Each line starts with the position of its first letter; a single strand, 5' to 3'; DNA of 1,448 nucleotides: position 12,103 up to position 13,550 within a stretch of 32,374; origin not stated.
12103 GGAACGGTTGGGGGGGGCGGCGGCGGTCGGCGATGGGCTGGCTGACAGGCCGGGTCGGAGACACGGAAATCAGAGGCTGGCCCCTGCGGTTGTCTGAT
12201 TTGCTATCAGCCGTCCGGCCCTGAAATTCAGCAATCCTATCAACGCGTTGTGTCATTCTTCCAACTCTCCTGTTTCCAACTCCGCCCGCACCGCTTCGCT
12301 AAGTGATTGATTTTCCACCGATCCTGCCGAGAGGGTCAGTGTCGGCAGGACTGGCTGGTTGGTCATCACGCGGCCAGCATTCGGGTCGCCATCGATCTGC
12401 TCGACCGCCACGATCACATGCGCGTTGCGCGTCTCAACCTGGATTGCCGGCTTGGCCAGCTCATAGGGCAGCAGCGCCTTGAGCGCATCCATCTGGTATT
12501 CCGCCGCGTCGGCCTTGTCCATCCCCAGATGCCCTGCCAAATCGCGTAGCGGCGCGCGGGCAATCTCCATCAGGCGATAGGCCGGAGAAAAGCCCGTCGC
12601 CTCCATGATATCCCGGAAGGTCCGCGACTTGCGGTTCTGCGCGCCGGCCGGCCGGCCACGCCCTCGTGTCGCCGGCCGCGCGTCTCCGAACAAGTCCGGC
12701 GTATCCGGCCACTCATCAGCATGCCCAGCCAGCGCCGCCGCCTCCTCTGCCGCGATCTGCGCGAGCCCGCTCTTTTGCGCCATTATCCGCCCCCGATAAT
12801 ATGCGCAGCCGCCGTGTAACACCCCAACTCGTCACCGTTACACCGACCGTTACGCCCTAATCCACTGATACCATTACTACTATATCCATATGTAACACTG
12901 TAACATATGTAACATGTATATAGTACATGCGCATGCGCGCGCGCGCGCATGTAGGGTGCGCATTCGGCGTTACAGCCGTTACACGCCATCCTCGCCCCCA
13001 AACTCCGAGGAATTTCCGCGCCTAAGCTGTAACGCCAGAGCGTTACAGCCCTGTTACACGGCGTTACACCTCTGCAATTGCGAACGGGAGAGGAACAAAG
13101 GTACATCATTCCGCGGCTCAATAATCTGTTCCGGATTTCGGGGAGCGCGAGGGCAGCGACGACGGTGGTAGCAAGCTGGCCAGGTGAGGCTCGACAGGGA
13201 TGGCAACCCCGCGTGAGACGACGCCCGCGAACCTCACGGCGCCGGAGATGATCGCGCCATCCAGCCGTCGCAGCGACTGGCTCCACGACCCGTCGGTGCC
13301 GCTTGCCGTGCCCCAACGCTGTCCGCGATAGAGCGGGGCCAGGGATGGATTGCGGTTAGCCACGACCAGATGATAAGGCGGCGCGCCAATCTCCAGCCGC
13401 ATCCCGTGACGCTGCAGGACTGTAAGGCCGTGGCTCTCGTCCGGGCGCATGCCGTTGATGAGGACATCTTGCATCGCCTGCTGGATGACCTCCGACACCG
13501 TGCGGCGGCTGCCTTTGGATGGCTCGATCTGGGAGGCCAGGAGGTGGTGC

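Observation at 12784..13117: Non-coding island with 12 GTTACA iterons arranged around an AT-rich, Z-DNA-prone palindrome (candidate origin and/or packaging site)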

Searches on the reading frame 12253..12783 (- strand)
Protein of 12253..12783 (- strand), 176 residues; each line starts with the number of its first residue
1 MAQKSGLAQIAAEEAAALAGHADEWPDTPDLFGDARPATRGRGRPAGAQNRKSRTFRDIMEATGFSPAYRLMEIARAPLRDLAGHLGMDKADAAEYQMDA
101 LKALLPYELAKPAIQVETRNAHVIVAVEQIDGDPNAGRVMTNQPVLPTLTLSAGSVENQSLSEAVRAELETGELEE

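Call 8: search_protein_families(library=phrogs, proteins=[window:12253-12783:-], max_evalue=0.001)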
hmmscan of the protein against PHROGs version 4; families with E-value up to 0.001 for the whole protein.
window:12253-12783:- (176 aa): 1 family
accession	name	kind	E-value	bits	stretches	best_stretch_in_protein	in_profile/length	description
phrog_15261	-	unknown function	0.00015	23.1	1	37-121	10-83/99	-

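Call 9: search_protein_families(library=pfam, proteins=[window:12253-12783:-], max_evalue=0.01)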
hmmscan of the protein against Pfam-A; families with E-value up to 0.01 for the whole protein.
window:12253-12783:- (176 aa): 0 families

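Call 12: find_related_loci(query=window:12253-12783:-, collection=viral_contigs, flank=4000)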
Query window:12253-12783:- (176 aa) in viral_contigs; peptide patterns used: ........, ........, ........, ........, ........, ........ (x = any residue, [..] = any of these).
12 stretches matched a pattern, but none encodes a relative of the query by tblastn (E <= 1e-3).

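Call 18: search_dna_similar(query=window:12253-12783:-, collection=phages, mode=protein, max_rows=30, max_evalue=0.01)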
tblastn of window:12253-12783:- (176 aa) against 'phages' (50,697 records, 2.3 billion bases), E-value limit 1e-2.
No match.

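Call 32: find_homologous_proteins(query=window:12253-12783:-, max_evalue=0.001)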
Query window:12253-12783:- (176 aa): 1 proteins with E <= 0.001 among 1633 candidates.
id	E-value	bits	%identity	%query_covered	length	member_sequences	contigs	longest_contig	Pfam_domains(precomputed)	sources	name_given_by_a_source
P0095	2.5e-106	370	99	100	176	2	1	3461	-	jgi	-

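Call 37: search_solved_structures(query=A2, max_evalue=10, show_alignments=3)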
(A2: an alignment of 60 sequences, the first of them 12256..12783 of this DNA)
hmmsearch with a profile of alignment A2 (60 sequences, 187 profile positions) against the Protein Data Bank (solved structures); distinct sequences matched with E-value up to 10: 1.
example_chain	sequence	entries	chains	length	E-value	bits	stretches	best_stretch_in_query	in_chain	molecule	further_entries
2ezd_A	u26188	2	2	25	0.29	14.4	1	46-66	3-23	HIGH MOBILITY GROUP PROTEIN HMG-I/HMG-Y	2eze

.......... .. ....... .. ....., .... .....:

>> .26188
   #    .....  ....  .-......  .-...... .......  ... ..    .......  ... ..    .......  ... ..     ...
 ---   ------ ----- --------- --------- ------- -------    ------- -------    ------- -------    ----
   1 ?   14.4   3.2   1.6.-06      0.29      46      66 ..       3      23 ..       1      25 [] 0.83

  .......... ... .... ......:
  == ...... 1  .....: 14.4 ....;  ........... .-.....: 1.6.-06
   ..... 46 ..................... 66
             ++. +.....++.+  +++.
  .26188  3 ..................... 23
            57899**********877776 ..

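Call 38: search_protein_families(library=pfam, alignment_id=A2, max_evalue=0.05)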
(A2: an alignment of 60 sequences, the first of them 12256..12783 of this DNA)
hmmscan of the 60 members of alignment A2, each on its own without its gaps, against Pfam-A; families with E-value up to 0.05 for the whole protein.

A. member 1, window:12256-12783:- (176 aa): 0 families

B. families by the number of members that match (of 60 scanned): 8 families
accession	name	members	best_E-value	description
PF13498.11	DUF4122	1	0.004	Domain of unknown function (DUF4122)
PF16582.11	TPP_enzyme_M_2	1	0.0081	Middle domain of thiamine pyrophosphate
PF24876.1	PA4575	1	0.033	PA4575-like protein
PF21982.2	RecX_HTH1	1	0.037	RecX, first three-helix domain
PF19178.5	DUF5860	1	0.038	Family of unknown function (DUF5860)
PF22980.2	Myb_DNA-bind_8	1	0.039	Myb-like DNA-binding domain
PF17885.6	Smoa_sbd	1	0.042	Styrene monooxygenase A putative substrate binding domain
PF13546.12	DDE_5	1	0.048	DDE superfamily endonuclease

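Call 39: search_protein_families(library=phrogs, alignment_id=A2, max_evalue=0.001)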
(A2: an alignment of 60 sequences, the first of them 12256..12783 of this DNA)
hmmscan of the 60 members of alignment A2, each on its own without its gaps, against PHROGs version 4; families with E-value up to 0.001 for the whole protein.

A. member 1, window:12256-12783:- (176 aa): 1 family
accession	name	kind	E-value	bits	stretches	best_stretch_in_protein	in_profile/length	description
phrog_15261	-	unknown function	0.00015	23.1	1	37-121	10-83/99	-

B. families by the number of members that match (of 60 scanned): 2 families
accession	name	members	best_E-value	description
phrog_15261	-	33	5.9e-09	-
phrog_641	-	1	0.0002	terminase small subunit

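Call 40: find_homologous_proteins(query=A2, max_evalue=0.00001)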
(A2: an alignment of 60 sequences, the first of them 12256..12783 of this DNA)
Query A2 (60 sequences) (176 aa, profile of the alignment): 197 proteins with E <= 0.00001 among 8000 candidates; the best 120 are listed.
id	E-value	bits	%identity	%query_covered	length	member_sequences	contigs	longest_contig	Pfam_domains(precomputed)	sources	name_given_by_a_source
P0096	8.4e-35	139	27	40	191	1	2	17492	-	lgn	-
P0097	8.9e-35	138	28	40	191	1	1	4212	-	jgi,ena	-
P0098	1.3e-34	138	28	39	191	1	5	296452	-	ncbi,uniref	ncbi:MAG: hypothetical protein ACT6TH_14510 [Brevundimonas sp.]|uniref:hypothetical protein n=1 Tax=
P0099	4.7e-34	136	26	39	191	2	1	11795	-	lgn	-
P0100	3.2e-33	133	29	48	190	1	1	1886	-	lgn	-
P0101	1.3e-32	131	29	40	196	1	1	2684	-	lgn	-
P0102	1.5e-32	131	31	31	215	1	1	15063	-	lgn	-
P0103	2.3e-32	131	28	40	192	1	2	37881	-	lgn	-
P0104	4.2e-32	130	27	40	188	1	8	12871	-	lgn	-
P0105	4.6e-32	130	29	37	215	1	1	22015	-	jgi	jgi:hypothetical protein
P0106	4.8e-32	130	26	39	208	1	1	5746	-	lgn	-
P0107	5.3e-32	129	29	40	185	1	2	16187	-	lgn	-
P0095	7.0e-32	129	99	100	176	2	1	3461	-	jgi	-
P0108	7.1e-32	129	28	60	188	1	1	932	-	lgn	-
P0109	1.1e-31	128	26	70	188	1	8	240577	-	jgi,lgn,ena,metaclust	metaclust:\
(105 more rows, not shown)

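Call 46: predict_structure(alignment_id=A3)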
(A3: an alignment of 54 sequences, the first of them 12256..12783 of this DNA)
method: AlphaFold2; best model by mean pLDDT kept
length: 176 residues; sequences in the alignment: 54
mean_pLDDT: 57.3   pTM: 0.37
mean pLDDT of the five models: 57.3, 56.7, 56.3, 52.8, 51.4
residues with pLDDT >= 90: 3; 70-90: 42; 50-70: 47; < 50: 84
segments of 3 or more residues with pLDDT < 50: 1-10, 12-37, 118-120, 127-159, 172-176
pLDDT, mean of each block of 10 residues (from residue 1): 37 45 42 46 61 64 73 86 87 86 75 52 48 39 42 48 52 42
secondary structure, 60 per line:
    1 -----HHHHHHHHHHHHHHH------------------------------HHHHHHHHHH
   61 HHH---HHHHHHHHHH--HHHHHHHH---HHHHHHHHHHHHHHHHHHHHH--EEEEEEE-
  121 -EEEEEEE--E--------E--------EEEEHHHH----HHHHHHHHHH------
elements in order: H6-20 H51-63 H67-76 H79-86 H90-110 E113-119 E122-128 E149-152 H153-156 H161-170

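Call 54: fold_search(model_id=the predicted structure, library=pdb)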
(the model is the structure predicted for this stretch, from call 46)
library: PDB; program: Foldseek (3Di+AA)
matches with E <= 10: 256; with E <= 0.001: 0
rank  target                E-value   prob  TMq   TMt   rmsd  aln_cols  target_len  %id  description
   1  4pxn_A                7.1e-01  0.11  0.17  0.09   9.1       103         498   16  Structure of Zm ALDH7 in complex with NAD (released 2015-03-18)
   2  6v0z_A                7.6e-01  0.15  0.21  0.09   8.1        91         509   20  Structure of ALDH7A1 mutant R441C complexed with NAD (released 2020-11-25)
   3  9j8s_A                8.1e-01  0.20  0.21  0.06  10.8       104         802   15  MprF from Pseudomonas aeruginosa in nanodisc, C2 symmetry (released 2025-09-03)
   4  6o4g_B                8.6e-01  0.14  0.20  0.09   8.1        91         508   20  Structure of ALDH7A1 mutant P169S complexed with alpha-aminoadipate (released 2019-07-24)
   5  4zul_B                9.2e-01  0.14  0.21  0.09   8.1        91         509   20  Structure ALDH7A1 complexed with alpha-aminoadipate (released 2015-08-26)
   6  2jg7_A                9.8e-01  0.14  0.19  0.08   9.1        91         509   15  Crystal structure of Seabream Antiquitin and Elucidation of its substrate specificity (released 2008-05-13)
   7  6o4k_A                9.8e-01  0.14  0.21  0.09   8.1        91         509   20  Structure of ALDH7A1 mutant E399Q complexed with NAD (released 2019-11-06)
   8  6o4l_B                9.8e-01  0.13  0.20  0.09   8.6        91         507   19  Structure of ALDH7A1 mutant E399D complexed with NAD (released 2019-11-06)
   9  9q29_J                1.0e+00  0.16  0.17  0.11   8.9        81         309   20  DX2-CX3 structure capping RAD51 filament (released 2026-03-04)
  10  4zvw_G                1.0e+00  0.13  0.20  0.09   8.2        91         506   20  Structure of apo human ALDH7A1 in space group C2 (released 2015-08-26)
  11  7duw_A                1.1e+00  0.23  0.22  0.06  12.5        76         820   12  Cryo-EM structure of the multiple peptide resistance factor (MprF) loaded with two lysyl-phosphatidylglycerol molecule (released 2021-04-21)
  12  4zvw_B                1.1e+00  0.13  0.20  0.09   8.4        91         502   19  Structure of apo human ALDH7A1 in space group C2 (released 2015-08-26)
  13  4x0t_A                1.1e+00  0.13  0.20  0.09   8.2        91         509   20  Structure ALDH7A1 inactivated by 4-diethylaminobenzaldehyde and complexed with NAD+ (released 2015-01-14)
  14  9omy_B                1.2e+00  0.44  0.19  0.12   4.9        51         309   29  Cryo-EM structure of an octameric RAD51-XRCC3-RAD51C (RAD51-X3C) complex (released 2026-04-01)
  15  6u2x_G                1.2e+00  0.13  0.20  0.09   8.1        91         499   20  Structure of ALDH7A1 mutant E399G complexed with NAD (released 2019-11-06)
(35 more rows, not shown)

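Call 62: find_related_loci(query=A3, collection=viral_contigs, flank=6000)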
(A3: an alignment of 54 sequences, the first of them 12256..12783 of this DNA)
Query A3 (176 aa) in viral_contigs; peptide patterns used: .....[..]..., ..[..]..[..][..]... (x = any residue, [..] = any of these).
204 stretches matched a pattern; 43 encode a relative of the query (tblastn E <= 1e-3); 43 distinct loci.
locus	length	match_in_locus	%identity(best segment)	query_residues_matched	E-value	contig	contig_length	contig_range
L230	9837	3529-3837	38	30-125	6e-12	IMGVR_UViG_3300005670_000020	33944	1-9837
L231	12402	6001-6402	32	33-175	2e-11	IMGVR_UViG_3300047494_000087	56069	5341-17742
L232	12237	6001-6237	39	40-118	4e-11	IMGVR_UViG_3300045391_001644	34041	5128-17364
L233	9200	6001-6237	39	40-118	4e-11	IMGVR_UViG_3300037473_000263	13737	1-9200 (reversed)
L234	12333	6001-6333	35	40-143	7e-11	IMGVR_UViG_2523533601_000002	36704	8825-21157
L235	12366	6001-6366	33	12-133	2e-10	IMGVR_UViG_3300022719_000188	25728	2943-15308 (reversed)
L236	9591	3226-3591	33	12-133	2e-10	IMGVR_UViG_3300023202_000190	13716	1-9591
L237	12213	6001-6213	39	38-107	4e-10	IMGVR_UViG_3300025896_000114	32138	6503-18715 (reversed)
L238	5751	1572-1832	37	38-121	3e-10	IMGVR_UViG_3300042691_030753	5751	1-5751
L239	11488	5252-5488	43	40-117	5e-10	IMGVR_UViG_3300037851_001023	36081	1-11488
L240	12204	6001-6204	40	40-107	9e-10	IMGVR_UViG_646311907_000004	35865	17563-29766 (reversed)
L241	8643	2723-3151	30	31-163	1e-9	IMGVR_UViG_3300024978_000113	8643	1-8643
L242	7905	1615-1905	33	41-134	1e-8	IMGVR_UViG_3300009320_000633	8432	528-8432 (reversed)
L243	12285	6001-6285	30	42-137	8e-8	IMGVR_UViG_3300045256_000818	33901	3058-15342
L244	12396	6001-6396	31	38-171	4e-7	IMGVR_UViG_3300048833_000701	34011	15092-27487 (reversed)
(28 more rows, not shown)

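Call 83: search_protein_families(library=ncbifam, alignment_id=A2, max_evalue=0.05)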
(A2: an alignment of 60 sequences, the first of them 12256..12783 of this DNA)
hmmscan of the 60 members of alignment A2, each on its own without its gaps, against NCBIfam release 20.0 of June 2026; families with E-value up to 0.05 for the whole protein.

A. member 1, window:12256-12783:- (176 aa): 0 families

B. families by the number of members that match (of 60 scanned): 7 families
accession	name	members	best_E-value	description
NF051467.1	peri_mod_PvdN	1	0.009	pyoverdine-tailoring periplasmic protein PvdN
NF050110.1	TransRegBldD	1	0.0093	transcriptional regulator BldD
NF047813.1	LIC13410_lipo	1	0.01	LIC13410 family lipoprotein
NF033527.1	transpos_Tn3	1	0.014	Tn3 family transposase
NF038142.1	exosort_XrtW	1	0.016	exosortase W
NF006118.0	PRK08264.1-4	1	0.04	SDR family oxidoreductase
TIGR04031.1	Htur_1727_fam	1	0.044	Htur_1727 family rSAM-partnered candidate RiPP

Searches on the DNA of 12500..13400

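Call 76: search_rna_families(source=window, start=12500, end=13400, threshold=evalue, max_evalue=1)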
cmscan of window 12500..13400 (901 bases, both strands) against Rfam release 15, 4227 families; matches with E-value up to 1: 0.
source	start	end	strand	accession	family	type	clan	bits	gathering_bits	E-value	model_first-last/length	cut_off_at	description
